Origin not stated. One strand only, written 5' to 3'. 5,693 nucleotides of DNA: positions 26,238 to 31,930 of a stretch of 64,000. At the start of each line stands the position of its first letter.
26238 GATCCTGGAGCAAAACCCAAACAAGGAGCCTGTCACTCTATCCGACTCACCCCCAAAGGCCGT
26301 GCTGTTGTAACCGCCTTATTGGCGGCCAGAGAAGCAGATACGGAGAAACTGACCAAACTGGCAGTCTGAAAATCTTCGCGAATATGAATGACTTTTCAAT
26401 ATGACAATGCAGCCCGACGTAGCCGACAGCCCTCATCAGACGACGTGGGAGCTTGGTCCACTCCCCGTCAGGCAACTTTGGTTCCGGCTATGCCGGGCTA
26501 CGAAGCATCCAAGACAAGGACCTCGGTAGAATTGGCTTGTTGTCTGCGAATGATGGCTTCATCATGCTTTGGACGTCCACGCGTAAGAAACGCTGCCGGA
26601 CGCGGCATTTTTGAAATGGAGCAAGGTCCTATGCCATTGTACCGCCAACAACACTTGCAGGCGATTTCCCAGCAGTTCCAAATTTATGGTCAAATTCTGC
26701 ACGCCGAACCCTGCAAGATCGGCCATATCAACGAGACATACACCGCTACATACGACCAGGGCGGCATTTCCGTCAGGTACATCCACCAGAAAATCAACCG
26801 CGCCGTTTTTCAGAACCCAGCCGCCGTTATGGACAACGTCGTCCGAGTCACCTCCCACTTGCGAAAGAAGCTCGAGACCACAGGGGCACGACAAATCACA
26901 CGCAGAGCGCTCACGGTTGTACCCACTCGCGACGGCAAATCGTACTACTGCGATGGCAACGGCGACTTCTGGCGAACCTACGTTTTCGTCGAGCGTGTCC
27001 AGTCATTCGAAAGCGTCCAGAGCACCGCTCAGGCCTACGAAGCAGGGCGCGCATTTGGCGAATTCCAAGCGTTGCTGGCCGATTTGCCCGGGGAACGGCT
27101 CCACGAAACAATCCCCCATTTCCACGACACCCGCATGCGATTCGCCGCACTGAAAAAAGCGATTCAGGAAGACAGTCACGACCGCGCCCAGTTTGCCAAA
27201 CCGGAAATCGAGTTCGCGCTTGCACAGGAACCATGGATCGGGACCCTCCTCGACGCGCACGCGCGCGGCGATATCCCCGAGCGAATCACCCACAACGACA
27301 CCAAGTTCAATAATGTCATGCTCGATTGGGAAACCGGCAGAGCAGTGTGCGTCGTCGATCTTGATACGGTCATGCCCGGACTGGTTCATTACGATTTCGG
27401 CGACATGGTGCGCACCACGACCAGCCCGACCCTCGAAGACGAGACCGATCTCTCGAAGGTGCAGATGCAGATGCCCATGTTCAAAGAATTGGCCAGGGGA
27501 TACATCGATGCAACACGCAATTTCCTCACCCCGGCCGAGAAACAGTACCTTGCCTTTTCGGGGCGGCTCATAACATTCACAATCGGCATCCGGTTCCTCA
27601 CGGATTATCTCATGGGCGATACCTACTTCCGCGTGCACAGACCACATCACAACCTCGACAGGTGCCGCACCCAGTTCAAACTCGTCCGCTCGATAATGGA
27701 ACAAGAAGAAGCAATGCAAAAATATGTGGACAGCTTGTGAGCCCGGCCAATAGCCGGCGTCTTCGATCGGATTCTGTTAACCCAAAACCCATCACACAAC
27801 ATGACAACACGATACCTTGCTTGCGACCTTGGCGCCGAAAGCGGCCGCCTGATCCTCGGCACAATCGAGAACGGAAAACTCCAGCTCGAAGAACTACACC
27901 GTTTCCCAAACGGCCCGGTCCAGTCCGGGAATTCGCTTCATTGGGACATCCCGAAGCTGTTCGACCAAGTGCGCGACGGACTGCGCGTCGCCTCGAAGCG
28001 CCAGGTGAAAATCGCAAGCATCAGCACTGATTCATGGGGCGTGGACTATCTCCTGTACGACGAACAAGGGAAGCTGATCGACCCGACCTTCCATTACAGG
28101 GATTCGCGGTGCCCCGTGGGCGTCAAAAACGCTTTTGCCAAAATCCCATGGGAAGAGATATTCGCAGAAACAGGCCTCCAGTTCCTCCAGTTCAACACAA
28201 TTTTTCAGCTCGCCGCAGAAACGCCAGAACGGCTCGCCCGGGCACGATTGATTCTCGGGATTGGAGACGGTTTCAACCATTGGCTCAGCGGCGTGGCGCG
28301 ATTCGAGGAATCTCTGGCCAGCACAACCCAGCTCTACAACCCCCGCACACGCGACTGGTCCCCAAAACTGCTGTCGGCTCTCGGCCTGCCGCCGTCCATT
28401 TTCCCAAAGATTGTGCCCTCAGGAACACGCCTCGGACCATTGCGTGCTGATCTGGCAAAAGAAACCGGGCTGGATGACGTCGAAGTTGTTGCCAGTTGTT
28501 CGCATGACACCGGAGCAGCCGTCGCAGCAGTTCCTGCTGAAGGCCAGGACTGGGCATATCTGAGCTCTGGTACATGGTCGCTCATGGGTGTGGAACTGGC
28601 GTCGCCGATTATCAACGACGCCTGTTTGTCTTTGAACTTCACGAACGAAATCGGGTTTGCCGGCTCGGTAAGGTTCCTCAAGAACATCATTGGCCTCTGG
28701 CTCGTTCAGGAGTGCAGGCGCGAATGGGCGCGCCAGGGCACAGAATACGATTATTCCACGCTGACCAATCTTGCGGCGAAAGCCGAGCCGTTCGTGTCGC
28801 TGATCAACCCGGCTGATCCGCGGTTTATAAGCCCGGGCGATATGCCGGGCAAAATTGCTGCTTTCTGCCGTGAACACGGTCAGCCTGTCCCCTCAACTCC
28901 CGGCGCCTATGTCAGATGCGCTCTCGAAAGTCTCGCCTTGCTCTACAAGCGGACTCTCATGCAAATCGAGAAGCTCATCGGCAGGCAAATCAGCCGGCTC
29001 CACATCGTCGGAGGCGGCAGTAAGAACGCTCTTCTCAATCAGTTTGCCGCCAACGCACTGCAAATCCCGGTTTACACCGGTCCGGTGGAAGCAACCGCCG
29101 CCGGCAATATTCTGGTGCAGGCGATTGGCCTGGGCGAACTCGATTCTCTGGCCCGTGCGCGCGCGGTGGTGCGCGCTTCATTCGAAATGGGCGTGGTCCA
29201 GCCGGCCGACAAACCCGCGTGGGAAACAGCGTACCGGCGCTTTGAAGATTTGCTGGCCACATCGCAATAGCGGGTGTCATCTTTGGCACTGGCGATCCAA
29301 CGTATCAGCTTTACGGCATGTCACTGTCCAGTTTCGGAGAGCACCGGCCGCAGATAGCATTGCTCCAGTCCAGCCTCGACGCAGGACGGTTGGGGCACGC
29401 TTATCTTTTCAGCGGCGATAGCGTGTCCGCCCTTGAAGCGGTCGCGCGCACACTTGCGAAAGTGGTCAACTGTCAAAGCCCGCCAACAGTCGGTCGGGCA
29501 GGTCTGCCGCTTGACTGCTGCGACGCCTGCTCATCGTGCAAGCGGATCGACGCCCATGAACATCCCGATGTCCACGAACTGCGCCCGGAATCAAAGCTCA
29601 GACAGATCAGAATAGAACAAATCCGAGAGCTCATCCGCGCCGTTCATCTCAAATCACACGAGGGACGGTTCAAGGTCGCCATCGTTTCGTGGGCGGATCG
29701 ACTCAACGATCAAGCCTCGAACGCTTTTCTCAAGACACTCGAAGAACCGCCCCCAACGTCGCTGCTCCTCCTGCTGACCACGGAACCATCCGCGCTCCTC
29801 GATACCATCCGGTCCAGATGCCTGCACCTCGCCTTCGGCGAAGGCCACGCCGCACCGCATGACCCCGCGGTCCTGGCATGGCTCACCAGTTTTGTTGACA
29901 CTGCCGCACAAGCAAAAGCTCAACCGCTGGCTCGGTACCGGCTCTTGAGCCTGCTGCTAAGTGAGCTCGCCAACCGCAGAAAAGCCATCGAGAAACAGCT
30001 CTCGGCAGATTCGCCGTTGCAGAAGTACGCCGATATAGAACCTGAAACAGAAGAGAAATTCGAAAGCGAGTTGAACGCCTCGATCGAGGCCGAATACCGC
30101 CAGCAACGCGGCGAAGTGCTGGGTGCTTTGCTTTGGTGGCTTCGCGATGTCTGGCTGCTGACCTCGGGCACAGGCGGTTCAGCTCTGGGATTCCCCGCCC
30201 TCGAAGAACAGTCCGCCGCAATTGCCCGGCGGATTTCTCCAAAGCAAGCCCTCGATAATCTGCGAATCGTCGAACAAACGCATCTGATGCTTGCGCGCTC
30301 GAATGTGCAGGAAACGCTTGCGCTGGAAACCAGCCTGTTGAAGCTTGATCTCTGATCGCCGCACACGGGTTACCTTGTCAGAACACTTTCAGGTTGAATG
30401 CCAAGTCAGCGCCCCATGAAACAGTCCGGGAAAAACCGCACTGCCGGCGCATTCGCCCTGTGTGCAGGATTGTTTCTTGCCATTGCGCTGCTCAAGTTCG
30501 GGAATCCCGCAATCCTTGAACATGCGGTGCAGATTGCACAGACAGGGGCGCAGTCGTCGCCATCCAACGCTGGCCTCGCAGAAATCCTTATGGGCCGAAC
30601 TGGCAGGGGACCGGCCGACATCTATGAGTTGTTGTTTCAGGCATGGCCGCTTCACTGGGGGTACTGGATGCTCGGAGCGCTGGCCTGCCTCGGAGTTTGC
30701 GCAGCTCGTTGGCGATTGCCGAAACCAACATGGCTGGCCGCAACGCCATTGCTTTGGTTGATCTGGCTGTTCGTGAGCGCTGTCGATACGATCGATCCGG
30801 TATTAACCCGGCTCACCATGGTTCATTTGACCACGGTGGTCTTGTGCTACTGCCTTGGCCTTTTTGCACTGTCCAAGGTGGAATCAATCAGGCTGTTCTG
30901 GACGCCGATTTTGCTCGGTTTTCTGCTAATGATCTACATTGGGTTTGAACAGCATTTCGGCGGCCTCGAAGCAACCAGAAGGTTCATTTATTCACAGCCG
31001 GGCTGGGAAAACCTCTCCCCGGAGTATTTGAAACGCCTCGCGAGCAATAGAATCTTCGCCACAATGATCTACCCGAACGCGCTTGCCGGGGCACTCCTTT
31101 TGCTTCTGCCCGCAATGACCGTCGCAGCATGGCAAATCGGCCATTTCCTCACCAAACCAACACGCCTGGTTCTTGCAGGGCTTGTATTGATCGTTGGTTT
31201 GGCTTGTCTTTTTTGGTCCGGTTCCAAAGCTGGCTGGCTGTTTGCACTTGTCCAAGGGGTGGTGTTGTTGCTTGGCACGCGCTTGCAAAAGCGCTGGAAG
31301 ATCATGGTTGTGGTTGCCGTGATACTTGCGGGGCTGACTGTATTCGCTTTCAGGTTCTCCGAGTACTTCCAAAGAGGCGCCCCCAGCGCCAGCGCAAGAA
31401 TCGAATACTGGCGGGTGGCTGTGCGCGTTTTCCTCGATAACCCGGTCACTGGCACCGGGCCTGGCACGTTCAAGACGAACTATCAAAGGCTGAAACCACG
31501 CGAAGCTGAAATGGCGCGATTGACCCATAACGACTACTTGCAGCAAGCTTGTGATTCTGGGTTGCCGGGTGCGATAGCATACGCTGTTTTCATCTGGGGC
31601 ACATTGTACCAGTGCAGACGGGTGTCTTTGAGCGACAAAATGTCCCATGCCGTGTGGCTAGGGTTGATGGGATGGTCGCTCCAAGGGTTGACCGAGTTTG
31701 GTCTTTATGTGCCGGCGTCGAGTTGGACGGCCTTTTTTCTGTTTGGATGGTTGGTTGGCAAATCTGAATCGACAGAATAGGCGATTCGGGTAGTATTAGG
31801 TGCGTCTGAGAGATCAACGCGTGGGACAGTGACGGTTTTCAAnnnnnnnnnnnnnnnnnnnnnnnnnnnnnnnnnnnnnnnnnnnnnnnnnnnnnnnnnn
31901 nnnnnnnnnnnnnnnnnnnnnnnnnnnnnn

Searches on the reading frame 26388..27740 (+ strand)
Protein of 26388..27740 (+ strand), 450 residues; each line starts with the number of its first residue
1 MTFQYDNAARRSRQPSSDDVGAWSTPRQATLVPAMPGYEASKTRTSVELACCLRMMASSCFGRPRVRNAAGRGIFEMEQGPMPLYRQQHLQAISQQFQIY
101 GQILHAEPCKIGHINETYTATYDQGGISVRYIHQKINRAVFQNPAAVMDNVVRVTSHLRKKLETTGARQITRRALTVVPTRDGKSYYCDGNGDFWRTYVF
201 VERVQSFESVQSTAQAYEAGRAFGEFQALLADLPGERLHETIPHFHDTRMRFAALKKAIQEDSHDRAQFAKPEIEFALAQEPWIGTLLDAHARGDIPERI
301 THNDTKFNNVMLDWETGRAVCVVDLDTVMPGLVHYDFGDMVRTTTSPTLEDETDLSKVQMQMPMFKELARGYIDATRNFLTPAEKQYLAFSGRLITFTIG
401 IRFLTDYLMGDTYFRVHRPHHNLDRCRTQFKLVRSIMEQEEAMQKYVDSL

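Call 8: search_protein_families(library=pfam, proteins=[window:26388-27740:+], max_evalue=0.01)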
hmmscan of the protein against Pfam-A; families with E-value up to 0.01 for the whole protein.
window:26388-27740:+ (450 aa): 1 family
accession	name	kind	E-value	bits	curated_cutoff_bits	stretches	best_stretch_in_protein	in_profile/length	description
PF01636.29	APH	-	1.6e-18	67.8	23.2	1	107-346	3-215/239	Phosphotransferase enzyme family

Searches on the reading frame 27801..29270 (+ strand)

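Call 8: search_protein_families(library=pfam, proteins=[window:27801-29270:+], max_evalue=0.01)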
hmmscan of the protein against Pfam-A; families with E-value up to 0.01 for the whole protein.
window:27801-29270:+ (489 aa): 2 families
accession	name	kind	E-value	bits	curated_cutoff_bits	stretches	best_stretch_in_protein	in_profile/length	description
PF02782.22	FGGY_C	-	1.5e-42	146.1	27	1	252-443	1-197/198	FGGY family of carbohydrate kinases, C-terminal domain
PF00370.27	FGGY_N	-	9.8e-28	97.8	28.8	1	5-241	2-243/245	FGGY family of carbohydrate kinases, N-terminal domain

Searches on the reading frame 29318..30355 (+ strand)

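Call 8: search_protein_families(library=pfam, proteins=[window:29318-30355:+], max_evalue=0.01)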
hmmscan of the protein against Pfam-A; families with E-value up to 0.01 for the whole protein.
window:29318-30355:+ (345 aa): 1 family
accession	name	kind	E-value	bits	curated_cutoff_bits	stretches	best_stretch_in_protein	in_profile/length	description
PF13177.12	DNA_pol3_delta2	-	8.4e-47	159.6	27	1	11-173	4-157/161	DNA polymerase III, delta subunit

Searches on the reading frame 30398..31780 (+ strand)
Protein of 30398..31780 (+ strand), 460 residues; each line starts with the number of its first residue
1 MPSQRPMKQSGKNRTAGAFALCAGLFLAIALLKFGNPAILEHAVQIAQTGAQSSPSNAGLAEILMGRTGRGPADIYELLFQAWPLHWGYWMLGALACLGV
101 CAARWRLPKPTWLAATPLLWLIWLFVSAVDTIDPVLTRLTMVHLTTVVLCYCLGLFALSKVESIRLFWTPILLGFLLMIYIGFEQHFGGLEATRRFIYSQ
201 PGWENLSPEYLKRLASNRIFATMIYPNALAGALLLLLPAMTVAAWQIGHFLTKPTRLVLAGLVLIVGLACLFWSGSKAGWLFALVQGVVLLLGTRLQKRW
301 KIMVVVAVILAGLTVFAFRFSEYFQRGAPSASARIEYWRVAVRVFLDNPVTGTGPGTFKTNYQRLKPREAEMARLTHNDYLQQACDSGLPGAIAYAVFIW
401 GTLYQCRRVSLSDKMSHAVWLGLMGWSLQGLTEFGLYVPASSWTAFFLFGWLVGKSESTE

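Call 8: search_protein_families(library=pfam, proteins=[window:30398-31780:+], max_evalue=0.01)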
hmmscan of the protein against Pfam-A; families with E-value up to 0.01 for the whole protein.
window:30398-31780:+ (460 aa): 1 family
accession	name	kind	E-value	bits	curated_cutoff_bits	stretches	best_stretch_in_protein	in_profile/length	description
PF04932.20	Wzy_C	-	1.8e-22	80.2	31.7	1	263-395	2-148/149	O-Antigen ligase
